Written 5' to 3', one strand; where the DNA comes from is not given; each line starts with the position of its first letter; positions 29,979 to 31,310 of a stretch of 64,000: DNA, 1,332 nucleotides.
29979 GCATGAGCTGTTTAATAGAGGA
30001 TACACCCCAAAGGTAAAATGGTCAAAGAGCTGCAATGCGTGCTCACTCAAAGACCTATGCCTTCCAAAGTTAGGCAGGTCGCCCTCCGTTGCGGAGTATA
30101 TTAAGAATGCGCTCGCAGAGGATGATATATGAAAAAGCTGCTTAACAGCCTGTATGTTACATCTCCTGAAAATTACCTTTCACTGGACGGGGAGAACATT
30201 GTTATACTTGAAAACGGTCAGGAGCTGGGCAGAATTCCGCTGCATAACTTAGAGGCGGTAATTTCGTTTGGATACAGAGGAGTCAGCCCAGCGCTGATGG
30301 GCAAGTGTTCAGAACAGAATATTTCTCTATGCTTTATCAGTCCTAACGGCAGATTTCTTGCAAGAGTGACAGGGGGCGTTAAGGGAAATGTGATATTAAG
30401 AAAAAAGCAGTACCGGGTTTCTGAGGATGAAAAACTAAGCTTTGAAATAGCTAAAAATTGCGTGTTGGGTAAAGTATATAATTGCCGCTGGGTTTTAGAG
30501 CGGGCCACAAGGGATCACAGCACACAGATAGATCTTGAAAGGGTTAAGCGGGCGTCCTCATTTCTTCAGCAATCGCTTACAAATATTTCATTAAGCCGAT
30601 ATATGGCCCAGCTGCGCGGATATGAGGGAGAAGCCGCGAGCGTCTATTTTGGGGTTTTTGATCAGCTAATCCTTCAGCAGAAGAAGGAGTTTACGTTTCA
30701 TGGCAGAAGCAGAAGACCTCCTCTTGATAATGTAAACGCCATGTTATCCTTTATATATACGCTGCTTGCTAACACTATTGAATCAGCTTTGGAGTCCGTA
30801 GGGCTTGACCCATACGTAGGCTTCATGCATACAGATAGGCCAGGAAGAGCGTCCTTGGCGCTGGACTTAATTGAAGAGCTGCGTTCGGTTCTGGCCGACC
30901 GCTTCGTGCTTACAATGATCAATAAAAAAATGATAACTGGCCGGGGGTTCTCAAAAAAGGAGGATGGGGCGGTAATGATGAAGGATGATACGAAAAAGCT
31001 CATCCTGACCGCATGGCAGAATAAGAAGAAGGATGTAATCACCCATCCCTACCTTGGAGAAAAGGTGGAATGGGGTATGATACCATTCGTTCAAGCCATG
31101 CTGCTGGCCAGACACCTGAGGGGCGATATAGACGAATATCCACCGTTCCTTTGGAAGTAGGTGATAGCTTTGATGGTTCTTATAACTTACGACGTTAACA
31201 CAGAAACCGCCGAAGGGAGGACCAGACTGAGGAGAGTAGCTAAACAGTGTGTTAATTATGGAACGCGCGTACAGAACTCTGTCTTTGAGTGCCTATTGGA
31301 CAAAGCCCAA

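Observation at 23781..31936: Complete type I-C cas operon with no detectable CRISPR array on either flank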

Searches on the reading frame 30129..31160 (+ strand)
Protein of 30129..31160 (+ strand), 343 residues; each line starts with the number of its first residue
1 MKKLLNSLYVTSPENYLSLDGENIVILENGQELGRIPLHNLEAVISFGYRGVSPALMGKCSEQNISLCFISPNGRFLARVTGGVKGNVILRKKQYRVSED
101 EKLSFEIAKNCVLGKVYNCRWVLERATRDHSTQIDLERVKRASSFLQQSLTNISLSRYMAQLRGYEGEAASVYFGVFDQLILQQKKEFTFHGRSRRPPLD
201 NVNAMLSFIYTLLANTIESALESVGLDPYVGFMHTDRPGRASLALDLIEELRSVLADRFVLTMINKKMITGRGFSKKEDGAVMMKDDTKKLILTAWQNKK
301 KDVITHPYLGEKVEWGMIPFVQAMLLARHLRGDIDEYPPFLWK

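Call 5: search_protein_families(library=ncbifam, proteins=[window:30129-31160:+])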
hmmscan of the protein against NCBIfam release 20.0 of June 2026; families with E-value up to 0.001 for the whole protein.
window:30129-31160:+ (343 aa): 9 families
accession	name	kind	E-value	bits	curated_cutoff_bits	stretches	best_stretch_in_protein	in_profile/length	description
TIGR03640.1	cas1_DVULG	exception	6.1e-145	482.7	385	1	3-342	1-340/340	type I-C CRISPR-associated endonuclease Cas1c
NF049935.1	cas4g_cas1g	exception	1e-90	304.8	560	1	6-341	215-544/546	CRISPR-associated endonuclease Cas4g/Cas1g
TIGR00287.1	cas1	equivalog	9.8e-86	287.8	71.7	1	7-337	1-326/327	CRISPR-associated endonuclease Cas1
TIGR04093.1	cas1_CYANO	exception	5.6e-85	285.2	385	1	7-342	2-333/334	type I-D CRISPR-associated endonuclease Cas1d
TIGR03983.1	cas1_MYXAN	equivalog_domain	2.2e-47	161.7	358.05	1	7-313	13-317/347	type I-MYXAN CRISPR-associated endonuclease Cas1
TIGR03641.1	cas1_HMARI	exception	8.9e-45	153.4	304.1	1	22-340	15-320/324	type I-B CRISPR-associated endonuclease Cas1b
TIGR04329.1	cas1_PREFRAN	exception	9e-32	110.4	300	1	15-297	16-286/317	type V CRISPR-associated endonuclease Cas1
TIGR03639.1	cas1_NMENI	exception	4.5e-13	49.1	120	1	10-267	6-236/278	type II CRISPR-associated endonuclease Cas1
TIGR03638.1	cas1_ECOLI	exception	4.8e-07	29.3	215.6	1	155-238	126-208/269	type I-E CRISPR-associated endonuclease Cas1e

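Call 38: find_related_loci(query=window:30129-31160:+, collection=genome_contigs, flank=2500)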
Query window:30129-31160:+ (343 aa) in genome_contigs; peptide patterns used: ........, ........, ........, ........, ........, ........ (x = any residue, [..] = any of these).
145 stretches matched a pattern; 16 encode a relative of the query (tblastn E <= 1e-3); 16 distinct loci.
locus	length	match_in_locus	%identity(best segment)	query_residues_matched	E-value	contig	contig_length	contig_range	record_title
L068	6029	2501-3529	93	1-343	0e+0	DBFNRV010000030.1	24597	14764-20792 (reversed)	MAG TPA_asm: Christensenellales bacterium isolate MAG1283 contig30, whole genome shotgun sequence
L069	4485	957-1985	92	1-343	0e+0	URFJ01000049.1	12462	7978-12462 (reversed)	uncultured Clostridiales bacterium isolate UMGS946 genome assembly, contig: NODE_2324_length_12462_cov_2.784659, whole g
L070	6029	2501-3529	73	1-343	5e-179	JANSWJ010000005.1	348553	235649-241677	Blautia schinkii strain DSM 10518 contig_5, whole genome shotgun sequence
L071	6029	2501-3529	70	1-343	1e-174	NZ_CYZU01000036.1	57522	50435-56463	Faecalicatena contorta strain 2789STDY5834876, whole genome shotgun sequence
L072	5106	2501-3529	61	1-343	4e-150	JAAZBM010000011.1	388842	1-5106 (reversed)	MAG: Candidatus Sumerlaeota bacterium isolate AS06rmzACSIP_6 497593_AS06, whole genome shotgun sequence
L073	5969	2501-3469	64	21-343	2e-145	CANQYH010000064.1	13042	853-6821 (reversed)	MAG: uncultured Lachnospiraceae bacterium isolate Lapin-015__bin69 genome assembly, contig: Lapin-015__NODE_4770_length_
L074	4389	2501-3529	59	1-343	1e-145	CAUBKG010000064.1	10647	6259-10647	MAG TPA_asm: uncultured Clostridia bacterium isolate SRR22541660_bin.15_MetaWRAP_v1.3_MAG genome assembly, contig: ERZ18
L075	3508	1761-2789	57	1-343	1e-147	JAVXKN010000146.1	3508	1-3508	MAG: Oscillospiraceae bacterium isolate CGS6M1-bin19 NODE_146_length_3508_cov_3.357039, whole genome shotgun sequence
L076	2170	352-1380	57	1-343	4e-152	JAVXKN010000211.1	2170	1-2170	MAG: Oscillospiraceae bacterium isolate CGS6M1-bin19 NODE_211_length_2170_cov_4.009078, whole genome shotgun sequence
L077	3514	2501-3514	58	1-338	8e-140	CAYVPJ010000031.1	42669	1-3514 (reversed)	MAG TPA_asm: uncultured Oscillospiraceae bacterium isolate SRP192927_co6_234 genome assembly, contig: NODE_1379_length_4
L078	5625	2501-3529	56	1-343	6e-136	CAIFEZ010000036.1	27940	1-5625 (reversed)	MAG: uncultured eubacterium 1-6 isolate UMB00020 genome assembly, contig: NODE_443_length_27940_cov_365.974036, whole ge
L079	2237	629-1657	53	1-343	4e-140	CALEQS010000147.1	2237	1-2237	MAG TPA_asm: uncultured Clostridia bacterium isolate SRR1747018_bin.29_CONCOCT_v1.1_MAG genome assembly, contig: ERZ8082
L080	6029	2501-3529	51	1-343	4e-130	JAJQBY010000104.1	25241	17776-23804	MAG: Oscillospiraceae bacterium isolate C.5_7 NODE_238_length_25241_cov_9.546335, whole genome shotgun sequence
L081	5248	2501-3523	49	1-342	5e-110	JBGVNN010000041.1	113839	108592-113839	MAG: Candidatus Egerieisoma sp. isolate fecal_MAG_233 fecal_MAG_233_contig_0041, whole genome shotgun sequence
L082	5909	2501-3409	24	25-329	5e-25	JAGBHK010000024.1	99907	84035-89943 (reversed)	MAG: Lachnospiraceae bacterium isolate RGIG9121 Water_deer_Rectum.Co__c679795, whole genome shotgun sequence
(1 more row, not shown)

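Call 64: search_dna_similar(collection=plasmids, mode=protein, query=window:30129-31160:+, max_evalue=1e-40, max_rows=40, rows=spread)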
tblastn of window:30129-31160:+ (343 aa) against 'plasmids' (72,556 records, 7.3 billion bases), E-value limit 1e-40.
Records with a match: 71; places in all: 73; records where one place covers at least 80% of the query: 69.
Best place of each record, by identity: 60-80% 13; <60% 58.
By first word of the organism name: Thermus 17; Bacillus 9; Streptomyces 6; Nitratidesulfovibrio 4; Deinococcus 3; Paenibacillus 2; Zymomonas 2; Acidisoma 2; Nostoc 2; Pseudanabaena 2; and 20 more.
By predicted mobility (MOB-suite, as given by PLSDB): non-mobilizable 63; conjugative 5; mobilizable 3.
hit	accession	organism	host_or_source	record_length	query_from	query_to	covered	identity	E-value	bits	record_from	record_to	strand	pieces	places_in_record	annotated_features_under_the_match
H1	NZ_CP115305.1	Bacillus cereus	microbe,Penaeus vannamei pond water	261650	1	343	100%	61.8%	1e-146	464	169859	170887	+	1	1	cas1c: type I-C CRISPR-associated endonuclease Cas1c | cas4: CRISPR-associated protein Cas4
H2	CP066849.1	Bacillus mycoides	single cell,soil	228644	1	343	100%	61.8%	3e-145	460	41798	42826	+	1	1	cas1c: type I-C CRISPR-associated endonuclease Cas1 | cas4: CRISPR-associated protein Cas4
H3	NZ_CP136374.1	Bacillus mycoides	whole organism,soil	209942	1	343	100%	61.8%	4e-145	459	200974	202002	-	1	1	cas1c: type I-C CRISPR-associated endonuclease Cas1c | cas4: CRISPR-associated protein Cas4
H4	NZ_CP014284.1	Bacillus thuringiensis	cell culture,soil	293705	1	343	100%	61.5%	2e-145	461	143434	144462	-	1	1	cas1c: type I-C CRISPR-associated endonuclease Cas1c | cas4: CRISPR-associated protein Cas4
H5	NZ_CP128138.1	Bacillus mycoides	bacterial isolate,field soil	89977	1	343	100%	61.2%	3e-145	460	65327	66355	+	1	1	cas1c: type I-C CRISPR-associated endonuclease Cas1c | cas4: CRISPR-associated protein Cas4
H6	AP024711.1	Leptolinea sp. HRD-7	-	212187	1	342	100%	61.1%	9e-144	456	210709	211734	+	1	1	cas1-2: CRISPR-associated endonuclease Cas1 2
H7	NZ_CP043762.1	Paenibacillus sp. 37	whole organism,rhizosphere of Abies ...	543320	1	343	100%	60.1%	1e-141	449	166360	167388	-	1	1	cas1c: type I-C CRISPR-associated endonuclease Cas1c | cas4: CRISPR-associated protein Cas4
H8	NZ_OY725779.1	Parabacteroides distasonis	-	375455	1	343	100%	53.1%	2e-118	383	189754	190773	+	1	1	cas1c: type I-C CRISPR-associated endonuclease Cas1c | cas4: CRISPR-associated protein Cas4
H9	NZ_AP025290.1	Treponema saccharophilum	-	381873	1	343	100%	49.6%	8e-108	352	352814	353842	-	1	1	cas1c: type I-C CRISPR-associated endonuclease Cas1c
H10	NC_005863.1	Nitratidesulfovibrio vulgaris str. Hildenborough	-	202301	1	343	100%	49.6%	4e-105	345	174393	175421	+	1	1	cas1c: type I-C CRISPR-associated endonuclease Cas1c | cas4: CRISPR-associated protein Cas4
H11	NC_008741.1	Nitratidesulfovibrio vulgaris DP4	-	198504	1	343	100%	49.3%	8e-105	344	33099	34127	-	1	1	cas1c: type I-C CRISPR-associated endonuclease Cas1c | cas4: CRISPR-associated protein Cas4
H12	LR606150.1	Rhizobium sp. Q54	paddy soil contaminated with arsenic ...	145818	6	343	99%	49.7%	3e-98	325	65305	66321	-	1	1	type I-C CRISPR-associated endonuclease Cas1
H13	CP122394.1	Geminicoccaceae bacterium SCSIO 64248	Montipora informis (coral)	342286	1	343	100%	48.6%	2e-104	343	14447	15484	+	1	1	cas1c: type I-C CRISPR-associated endonuclease Cas1c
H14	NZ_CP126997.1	Acidisoma sp. PAMC 29798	cell culture,lichen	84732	1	343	100%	48.0%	1e-97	323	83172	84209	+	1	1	cas1c: type I-C CRISPR-associated endonuclease Cas1c | cas4: CRISPR-associated protein Cas4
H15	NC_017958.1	Tistrella mobilis KA081020-065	-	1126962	1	341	99%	42.7%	5e-91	304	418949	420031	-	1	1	record has no annotation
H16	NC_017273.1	Thermus thermophilus SG0.5JP17-16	-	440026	4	343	99%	42.1%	2e-78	268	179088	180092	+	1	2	cas1c: type I-C CRISPR-associated endonuclease Cas1c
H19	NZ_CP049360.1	Deinococcus wulumuqiensis R12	cell culture,soil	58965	1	343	100%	40.2%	3e-80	273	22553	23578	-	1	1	cas1c: type I-C CRISPR-associated endonuclease Cas1c | cas2: CRISPR-associated endonuclease Cas2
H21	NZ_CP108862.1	Streptomyces cyaneofuscatus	-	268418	3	340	99%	39.2%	3e-73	253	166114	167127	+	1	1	cas1c: type I-C CRISPR-associated endonuclease Cas1c | cas2: CRISPR-associated endonuclease Cas2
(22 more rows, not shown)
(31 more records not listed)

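Call 65: get_annotated_region(hit=H1, flank=1500)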
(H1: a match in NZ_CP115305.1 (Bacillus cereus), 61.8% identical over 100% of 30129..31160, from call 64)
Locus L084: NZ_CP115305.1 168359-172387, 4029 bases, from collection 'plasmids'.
description: Bacillus cereus strain BC-01 plasmid pB, complete sequence
organism: Bacillus cereus (NCBI taxid 1396)
taxonomy: Bacteria; Bacillota; Bacilli; Bacillales; Bacillaceae; Bacillus; Bacillus cereus
host: -; source: microbe,Penaeus vannamei pond water; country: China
typing (MOB-suite, as given by PLSDB): non-mobilizable; replicon rep_cluster_125; mating-pair formation MPF_T
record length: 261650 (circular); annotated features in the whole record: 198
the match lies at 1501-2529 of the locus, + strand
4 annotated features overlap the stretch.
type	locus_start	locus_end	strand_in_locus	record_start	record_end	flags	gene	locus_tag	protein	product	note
CDS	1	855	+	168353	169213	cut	cas7c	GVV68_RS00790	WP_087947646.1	type I-C CRISPR-associated protein Cas7/Csd2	GO:0043571 - maintenance of CRISPR repeat elements [Evidence IEA]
CDS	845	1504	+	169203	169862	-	cas4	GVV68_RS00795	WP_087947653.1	CRISPR-associated protein Cas4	GO:0043571 - maintenance of CRISPR repeat elements [Evidence IEA]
CDS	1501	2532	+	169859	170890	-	cas1c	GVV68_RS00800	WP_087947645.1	type I-C CRISPR-associated endonuclease Cas1c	GO:0051607 - defense response to virus [Evidence IEA]; GO:0043571 - maintenance of CRISPR repeat elements [Evidence IEA]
CDS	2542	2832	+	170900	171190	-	cas2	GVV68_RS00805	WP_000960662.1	CRISPR-associated endonuclease Cas2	GO:0043571 - maintenance of CRISPR repeat elements [Evidence IEA]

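Call 66: get_annotated_region(hit=H6, flank=1500)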
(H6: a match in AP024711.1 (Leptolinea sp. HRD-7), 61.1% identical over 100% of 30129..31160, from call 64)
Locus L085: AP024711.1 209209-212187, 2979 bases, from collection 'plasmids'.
description: Leptolinea sp. HRD-7 plasmid HRD7plasmid DNA, complete genome
organism: Leptolinea sp. HRD-7 (NCBI taxid 2830982)
taxonomy: Bacteria; Chloroflexota; Anaerolineae; Anaerolineales; Anaerolineaceae; Leptolinea; Leptolinea sp. HRD-7
host: -; source: -; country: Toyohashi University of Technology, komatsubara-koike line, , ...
typing (MOB-suite, as given by PLSDB): non-mobilizable
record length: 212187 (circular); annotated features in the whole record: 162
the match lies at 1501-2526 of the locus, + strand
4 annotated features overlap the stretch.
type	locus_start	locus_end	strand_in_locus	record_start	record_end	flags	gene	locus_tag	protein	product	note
CDS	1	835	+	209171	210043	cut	-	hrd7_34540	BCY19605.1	type I-C CRISPR-associated protein Cas7/Csd2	-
CDS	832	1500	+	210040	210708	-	-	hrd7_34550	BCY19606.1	CRISPR-associated protein Cas4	-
CDS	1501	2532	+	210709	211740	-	cas1-2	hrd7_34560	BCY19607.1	CRISPR-associated endonuclease Cas1 2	-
CDS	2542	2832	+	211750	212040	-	cas2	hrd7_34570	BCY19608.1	CRISPR-associated endoribonuclease Cas2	-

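Call 67: get_annotated_region(hit=H7, flank=1500)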
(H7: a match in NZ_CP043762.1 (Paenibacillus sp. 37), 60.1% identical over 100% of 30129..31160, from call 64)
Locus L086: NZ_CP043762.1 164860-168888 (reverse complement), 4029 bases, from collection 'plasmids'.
description: Paenibacillus sp. 37 plasmid pART37, complete sequence
organism: Paenibacillus sp. 37 (NCBI taxid 2607911)
taxonomy: Bacteria; Bacillota; Bacilli; Bacillales; Paenibacillaceae; Paenibacillus; Paenibacillus sp. 37
host: -; source: whole organism,rhizosphere of Abies nordmanniana; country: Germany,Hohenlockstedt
typing (MOB-suite, as given by PLSDB): non-mobilizable
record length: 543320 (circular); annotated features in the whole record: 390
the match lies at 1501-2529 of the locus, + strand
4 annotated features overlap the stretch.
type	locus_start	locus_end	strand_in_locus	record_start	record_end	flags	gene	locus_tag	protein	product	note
CDS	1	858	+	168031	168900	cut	cas7c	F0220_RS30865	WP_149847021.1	type I-C CRISPR-associated protein Cas7/Csd2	GO:0043571 - maintenance of CRISPR repeat elements [Evidence IEA]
CDS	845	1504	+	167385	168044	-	cas4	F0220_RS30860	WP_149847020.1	CRISPR-associated protein Cas4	GO:0043571 - maintenance of CRISPR repeat elements [Evidence IEA]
CDS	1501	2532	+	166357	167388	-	cas1c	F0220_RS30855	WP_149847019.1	type I-C CRISPR-associated endonuclease Cas1c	GO:0051607 - defense response to virus [Evidence IEA]; GO:0043571 - maintenance of CRISPR repeat elements [Evidence IEA]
CDS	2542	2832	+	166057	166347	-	cas2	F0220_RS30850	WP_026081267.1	CRISPR-associated endonuclease Cas2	GO:0043571 - maintenance of CRISPR repeat elements [Evidence IEA]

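Call 68: get_annotated_region(hit=H8, flank=1500)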
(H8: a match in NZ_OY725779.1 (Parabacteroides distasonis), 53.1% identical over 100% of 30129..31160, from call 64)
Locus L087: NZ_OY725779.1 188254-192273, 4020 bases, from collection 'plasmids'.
description: Parabacteroides distasonis strain Parabacteroides distasonis TSDC17.2-1.1 plasmid 34, complete sequence
organism: Parabacteroides distasonis (NCBI taxid 823)
taxonomy: Bacteria; Bacteroidota; Bacteroidia; Bacteroidales; Tannerellaceae; Parabacteroides; Parabacteroides distasonis
host: -; source: -; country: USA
typing (MOB-suite, as given by PLSDB): non-mobilizable
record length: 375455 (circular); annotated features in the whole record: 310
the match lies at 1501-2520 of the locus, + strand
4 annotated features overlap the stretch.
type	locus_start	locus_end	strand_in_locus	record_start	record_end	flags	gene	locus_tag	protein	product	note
CDS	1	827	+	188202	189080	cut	cas7c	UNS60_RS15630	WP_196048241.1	type I-C CRISPR-associated protein Cas7/Csd2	GO:0043571 - maintenance of CRISPR repeat elements [Evidence IEA]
CDS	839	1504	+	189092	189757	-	cas4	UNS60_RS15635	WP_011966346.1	CRISPR-associated protein Cas4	GO:0043571 - maintenance of CRISPR repeat elements [Evidence IEA]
CDS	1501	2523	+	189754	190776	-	cas1c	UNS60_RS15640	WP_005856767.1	type I-C CRISPR-associated endonuclease Cas1c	GO:0051607 - defense response to virus [Evidence IEA]; GO:0043571 - maintenance of CRISPR repeat elements [Evidence IEA]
CDS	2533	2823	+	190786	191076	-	cas2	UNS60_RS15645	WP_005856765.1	CRISPR-associated endonuclease Cas2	GO:0043571 - maintenance of CRISPR repeat elements [Evidence IEA]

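Call 69: get_annotated_region(hit=H9, flank=1500)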
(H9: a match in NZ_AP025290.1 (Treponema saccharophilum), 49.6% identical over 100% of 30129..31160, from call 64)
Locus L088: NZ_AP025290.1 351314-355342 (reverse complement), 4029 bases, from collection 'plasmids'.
description: Treponema saccharophilum strain JCM 32279 plasmid pTS2, complete sequence
organism: Treponema saccharophilum (NCBI taxid 165)
taxonomy: Bacteria; Spirochaetota; Spirochaetia; Spirochaetales; Treponemataceae; Treponema; Treponema saccharophilum
host: -; source: -; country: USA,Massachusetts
typing (MOB-suite, as given by PLSDB): non-mobilizable
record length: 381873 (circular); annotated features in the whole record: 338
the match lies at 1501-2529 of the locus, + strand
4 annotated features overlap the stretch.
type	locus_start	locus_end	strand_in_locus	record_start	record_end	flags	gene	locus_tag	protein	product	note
CDS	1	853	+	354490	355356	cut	cas7c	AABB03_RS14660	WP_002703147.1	type I-C CRISPR-associated protein Cas7/Csd2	GO:0043571 - maintenance of CRISPR repeat elements [Evidence IEA]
CDS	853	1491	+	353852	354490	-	cas4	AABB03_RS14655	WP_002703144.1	CRISPR-associated protein Cas4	GO:0043571 - maintenance of CRISPR repeat elements [Evidence IEA]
CDS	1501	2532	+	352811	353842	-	cas1c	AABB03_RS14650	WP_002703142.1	type I-C CRISPR-associated endonuclease Cas1c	GO:0051607 - defense response to virus [Evidence IEA]; GO:0043571 - maintenance of CRISPR repeat elements [Evidence IEA]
CDS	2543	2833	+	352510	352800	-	cas2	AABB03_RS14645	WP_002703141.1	CRISPR-associated endonuclease Cas2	GO:0043571 - maintenance of CRISPR repeat elements [Evidence IEA]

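Call 70: get_annotated_region(hit=H10, flank=1500)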
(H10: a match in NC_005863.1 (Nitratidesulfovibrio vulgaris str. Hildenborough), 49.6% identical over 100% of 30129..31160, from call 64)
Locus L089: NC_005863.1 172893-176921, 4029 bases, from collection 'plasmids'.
description: Nitratidesulfovibrio vulgaris str. Hildenborough plasmid pDV, complete sequence
organism: Nitratidesulfovibrio vulgaris str. Hildenborough (NCBI taxid 882)
taxonomy: Bacteria; Thermodesulfobacteriota; Desulfovibrionia; Desulfovibrionales; Desulfovibrionaceae; Nitratidesulfovibrio; Nitratidesulfovibrio vulgaris; Nitratidesulfovibrio vulgaris str. Hildenborough
host: -; source: -; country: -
typing (MOB-suite, as given by PLSDB): non-mobilizable
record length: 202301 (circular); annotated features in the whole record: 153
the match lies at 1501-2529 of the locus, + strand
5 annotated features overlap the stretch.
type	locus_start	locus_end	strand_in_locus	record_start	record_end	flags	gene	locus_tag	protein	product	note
CDS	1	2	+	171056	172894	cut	cas8c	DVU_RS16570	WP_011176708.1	type I-C CRISPR-associated protein Cas8c/Csd1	GO:0043571 - maintenance of CRISPR repeat elements [Evidence IEA]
CDS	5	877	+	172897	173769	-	cas7c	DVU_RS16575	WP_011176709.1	type I-C CRISPR-associated protein Cas7/Csd2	GO:0043571 - maintenance of CRISPR repeat elements [Evidence IEA]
CDS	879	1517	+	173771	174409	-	cas4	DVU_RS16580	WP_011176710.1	CRISPR-associated protein Cas4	GO:0043571 - maintenance of CRISPR repeat elements [Evidence IEA]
CDS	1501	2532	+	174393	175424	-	cas1c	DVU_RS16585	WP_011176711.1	type I-C CRISPR-associated endonuclease Cas1c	GO:0051607 - defense response to virus [Evidence IEA]; GO:0043571 - maintenance of CRISPR repeat elements [Evidence IEA]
CDS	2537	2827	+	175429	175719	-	cas2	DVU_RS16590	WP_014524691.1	CRISPR-associated endonuclease Cas2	GO:0043571 - maintenance of CRISPR repeat elements [Evidence IEA]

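Call 71: get_annotated_region(hit=H12, flank=1500)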
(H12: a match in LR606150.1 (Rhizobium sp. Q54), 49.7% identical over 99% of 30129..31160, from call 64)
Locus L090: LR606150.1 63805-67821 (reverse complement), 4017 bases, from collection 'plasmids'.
description: Rhizobium sp. Q54 genome assembly, plasmid: 7
organism: Rhizobium sp. Q54 (NCBI taxid 1335060)
taxonomy: Bacteria; Pseudomonadota; Alphaproteobacteria; Hyphomicrobiales; Rhizobiaceae; Rhizobium; Rhizobium sp. Q54
host: -; source: paddy soil contaminated with arsenic due to geogenic reasons; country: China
typing (MOB-suite, as given by PLSDB): non-mobilizable
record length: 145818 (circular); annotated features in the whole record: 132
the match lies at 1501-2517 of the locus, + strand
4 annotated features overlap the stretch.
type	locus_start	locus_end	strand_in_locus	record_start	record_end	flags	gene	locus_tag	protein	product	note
CDS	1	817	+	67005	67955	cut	-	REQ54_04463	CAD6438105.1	type I-C CRISPR-associated protein Cas7/Csd2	-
CDS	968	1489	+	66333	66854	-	-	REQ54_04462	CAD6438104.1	CRISPR-associated protein Cas4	-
CDS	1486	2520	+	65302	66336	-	-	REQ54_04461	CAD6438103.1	type I-C CRISPR-associated endonuclease Cas1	-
CDS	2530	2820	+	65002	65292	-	-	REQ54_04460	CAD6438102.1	CRISPR-associated endonuclease Cas2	-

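Call 72: get_annotated_region(hit=H16, flank=1500)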
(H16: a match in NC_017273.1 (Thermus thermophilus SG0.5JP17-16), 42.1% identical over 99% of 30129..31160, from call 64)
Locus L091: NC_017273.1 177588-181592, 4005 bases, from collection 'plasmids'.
description: Thermus thermophilus SG0.5JP17-16 plasmid pTHTHE1601, complete sequence
organism: Thermus thermophilus SG0.5JP17-16 (NCBI taxid 762633)
taxonomy: Bacteria; Deinococcota; Deinococci; Thermales; Thermaceae; Thermus; Thermus thermophilus; Thermus thermophilus SG0.5JP17-16
host: -; source: -; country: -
typing (MOB-suite, as given by PLSDB): non-mobilizable; replicon rep_cluster_1121; mating-pair formation MPF_T
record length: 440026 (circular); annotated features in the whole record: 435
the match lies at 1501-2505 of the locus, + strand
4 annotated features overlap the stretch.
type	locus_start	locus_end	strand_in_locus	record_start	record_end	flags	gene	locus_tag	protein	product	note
CDS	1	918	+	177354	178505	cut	cas7c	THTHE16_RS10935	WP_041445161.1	type I-C CRISPR-associated protein Cas7/Csd2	GO:0043571 - maintenance of CRISPR repeat elements [Evidence IEA]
CDS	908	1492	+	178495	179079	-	cas4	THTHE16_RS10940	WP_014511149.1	CRISPR-associated protein Cas4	GO:0043571 - maintenance of CRISPR repeat elements [Evidence IEA]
CDS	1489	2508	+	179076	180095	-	cas1c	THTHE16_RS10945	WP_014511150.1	type I-C CRISPR-associated endonuclease Cas1c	GO:0051607 - defense response to virus [Evidence IEA]; GO:0043571 - maintenance of CRISPR repeat elements [Evidence IEA]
CDS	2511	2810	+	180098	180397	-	cas2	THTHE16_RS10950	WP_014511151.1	CRISPR-associated endonuclease Cas2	GO:0043571 - maintenance of CRISPR repeat elements [Evidence IEA]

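Call 73: get_annotated_region(hit=H19, flank=1500)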
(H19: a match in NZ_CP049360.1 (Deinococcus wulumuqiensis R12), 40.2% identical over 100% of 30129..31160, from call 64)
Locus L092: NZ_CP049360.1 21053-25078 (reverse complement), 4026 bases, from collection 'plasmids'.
description: Deinococcus wulumuqiensis R12 plasmid unnamed3, complete sequence
organism: Deinococcus wulumuqiensis R12 (NCBI taxid 1288484)
taxonomy: Bacteria; Deinococcota; Deinococci; Deinococcales; Deinococcaceae; Deinococcus; Deinococcus wulumuqiensis; Deinococcus wulumuqiensis R12
host: -; source: cell culture,soil; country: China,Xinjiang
typing (MOB-suite, as given by PLSDB): non-mobilizable
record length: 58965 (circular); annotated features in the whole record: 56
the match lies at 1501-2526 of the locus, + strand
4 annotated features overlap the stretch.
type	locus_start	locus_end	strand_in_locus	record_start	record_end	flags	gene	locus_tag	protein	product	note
CDS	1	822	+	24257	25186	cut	cas7c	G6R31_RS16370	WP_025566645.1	type I-C CRISPR-associated protein Cas7/Csd2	GO:0043571 - maintenance of CRISPR repeat elements [Evidence IEA]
CDS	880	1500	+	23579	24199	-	cas4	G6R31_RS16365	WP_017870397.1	CRISPR-associated protein Cas4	GO:0043571 - maintenance of CRISPR repeat elements [Evidence IEA]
CDS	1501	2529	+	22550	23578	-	cas1c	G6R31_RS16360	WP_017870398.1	type I-C CRISPR-associated endonuclease Cas1c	GO:0051607 - defense response to virus [Evidence IEA]; GO:0043571 - maintenance of CRISPR repeat elements [Evidence IEA]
CDS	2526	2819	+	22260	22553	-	cas2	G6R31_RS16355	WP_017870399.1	CRISPR-associated endonuclease Cas2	GO:0043571 - maintenance of CRISPR repeat elements [Evidence IEA]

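Call 74: get_annotated_region(hit=H21, flank=1500)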
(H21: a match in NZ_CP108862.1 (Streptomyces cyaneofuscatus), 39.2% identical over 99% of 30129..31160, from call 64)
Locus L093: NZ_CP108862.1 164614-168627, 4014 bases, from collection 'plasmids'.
description: Streptomyces cyaneofuscatus strain NBC_00835 plasmid unnamed1, complete sequence
organism: Streptomyces cyaneofuscatus (NCBI taxid 66883)
taxonomy: Bacteria; Actinomycetota; Actinomycetes; Kitasatosporales; Streptomycetaceae; Streptomyces; Streptomyces cyaneofuscatus
host: -; source: -; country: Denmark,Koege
typing (MOB-suite, as given by PLSDB): mobilizable; relaxase MOBP
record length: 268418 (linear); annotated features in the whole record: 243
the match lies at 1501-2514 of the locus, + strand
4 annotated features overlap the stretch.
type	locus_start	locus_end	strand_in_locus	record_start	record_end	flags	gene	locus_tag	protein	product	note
CDS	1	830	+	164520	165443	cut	cas7c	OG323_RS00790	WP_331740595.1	type I-C CRISPR-associated protein Cas7/Csd2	GO:0043571 - maintenance of CRISPR repeat elements [Evidence IEA]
CDS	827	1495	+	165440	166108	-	cas4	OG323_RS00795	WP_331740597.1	CRISPR-associated protein Cas4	GO:0043571 - maintenance of CRISPR repeat elements [Evidence IEA]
CDS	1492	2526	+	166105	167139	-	cas1c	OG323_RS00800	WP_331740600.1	type I-C CRISPR-associated endonuclease Cas1c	GO:0051607 - defense response to virus [Evidence IEA]; GO:0043571 - maintenance of CRISPR repeat elements [Evidence IEA]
CDS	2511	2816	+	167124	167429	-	cas2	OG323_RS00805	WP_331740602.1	CRISPR-associated endonuclease Cas2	GO:0043571 - maintenance of CRISPR repeat elements [Evidence IEA]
